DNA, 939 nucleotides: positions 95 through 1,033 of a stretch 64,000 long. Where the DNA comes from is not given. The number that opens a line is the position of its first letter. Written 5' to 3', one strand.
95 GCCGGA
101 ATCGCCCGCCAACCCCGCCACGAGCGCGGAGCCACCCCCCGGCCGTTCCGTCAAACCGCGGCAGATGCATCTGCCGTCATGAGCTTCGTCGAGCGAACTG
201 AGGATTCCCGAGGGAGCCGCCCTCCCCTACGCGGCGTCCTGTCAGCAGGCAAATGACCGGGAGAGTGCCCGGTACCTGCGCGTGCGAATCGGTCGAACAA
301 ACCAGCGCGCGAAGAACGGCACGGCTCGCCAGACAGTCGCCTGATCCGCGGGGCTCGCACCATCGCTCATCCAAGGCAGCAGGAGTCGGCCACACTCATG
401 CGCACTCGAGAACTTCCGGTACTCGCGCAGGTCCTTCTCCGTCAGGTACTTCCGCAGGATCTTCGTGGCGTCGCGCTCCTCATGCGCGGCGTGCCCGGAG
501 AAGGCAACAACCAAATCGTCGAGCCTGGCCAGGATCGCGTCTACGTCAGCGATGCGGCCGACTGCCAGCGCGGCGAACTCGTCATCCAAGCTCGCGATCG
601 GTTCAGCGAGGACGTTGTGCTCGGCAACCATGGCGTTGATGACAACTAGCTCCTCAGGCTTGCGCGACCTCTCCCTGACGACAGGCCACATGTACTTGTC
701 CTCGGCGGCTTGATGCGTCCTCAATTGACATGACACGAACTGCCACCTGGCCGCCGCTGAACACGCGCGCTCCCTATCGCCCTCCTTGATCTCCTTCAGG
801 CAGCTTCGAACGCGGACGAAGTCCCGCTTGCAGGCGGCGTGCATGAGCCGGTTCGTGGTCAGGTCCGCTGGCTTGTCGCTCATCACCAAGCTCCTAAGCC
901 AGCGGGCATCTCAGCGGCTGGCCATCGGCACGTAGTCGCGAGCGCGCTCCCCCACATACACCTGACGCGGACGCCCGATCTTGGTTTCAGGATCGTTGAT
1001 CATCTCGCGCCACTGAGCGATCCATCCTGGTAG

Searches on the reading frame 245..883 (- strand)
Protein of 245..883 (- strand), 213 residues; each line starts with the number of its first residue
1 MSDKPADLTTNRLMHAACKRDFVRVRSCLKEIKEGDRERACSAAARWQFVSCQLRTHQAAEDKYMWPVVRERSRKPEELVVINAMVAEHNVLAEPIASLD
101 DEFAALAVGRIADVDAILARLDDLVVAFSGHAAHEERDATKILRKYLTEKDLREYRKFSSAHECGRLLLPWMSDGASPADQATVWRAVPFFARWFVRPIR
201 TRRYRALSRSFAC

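Call 65: find_encoding_contigs(protein=window:245-883:-, flank=10000, max_places=6)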
Protein seq(213 aa) (213 aa): 3 contigs read that carry it; 2 places shown.
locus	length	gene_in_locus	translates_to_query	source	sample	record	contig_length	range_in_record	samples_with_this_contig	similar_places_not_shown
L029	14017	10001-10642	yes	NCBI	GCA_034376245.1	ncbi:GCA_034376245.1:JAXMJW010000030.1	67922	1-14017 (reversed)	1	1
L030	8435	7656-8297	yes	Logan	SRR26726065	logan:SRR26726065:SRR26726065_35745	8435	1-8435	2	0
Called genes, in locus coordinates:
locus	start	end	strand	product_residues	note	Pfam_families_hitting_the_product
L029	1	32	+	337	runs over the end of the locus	PF00005:ABC_tran, PF08352:oligo_HPY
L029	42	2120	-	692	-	PF00930:DPPIV_N, PF02129:Peptidase_S15, PF00561:Abhydrolase_1 (faint), PF00326:Peptidase_S9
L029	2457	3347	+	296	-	PF02585:PIG-L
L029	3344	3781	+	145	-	PF19608:DUF6113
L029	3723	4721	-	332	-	PF24553:Rv0428c_C, PF00583:Acetyltransf_1, PF13673:Acetyltransf_10, PF13508:Acetyltransf_7, PF08445:FR47 (weak)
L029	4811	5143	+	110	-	PF12797:Fer4_2 (faint), PF13237:Fer4_10 (faint), PF12838:Fer4_7 (weak), PF13484:Fer4_16 (faint), PF12800:Fer4_4 (faint), PF00037:Fer4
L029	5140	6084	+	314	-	PF00800:PDT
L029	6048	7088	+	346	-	PF02153:PDH_N, PF20463:PDH_C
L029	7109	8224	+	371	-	PF00155:Aminotran_1_2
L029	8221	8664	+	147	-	-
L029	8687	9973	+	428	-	PF00285:Citrate_synt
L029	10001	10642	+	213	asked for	PF01814:Hemerythrin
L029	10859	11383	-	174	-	-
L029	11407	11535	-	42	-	-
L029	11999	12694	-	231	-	-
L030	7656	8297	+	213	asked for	PF01814:Hemerythrin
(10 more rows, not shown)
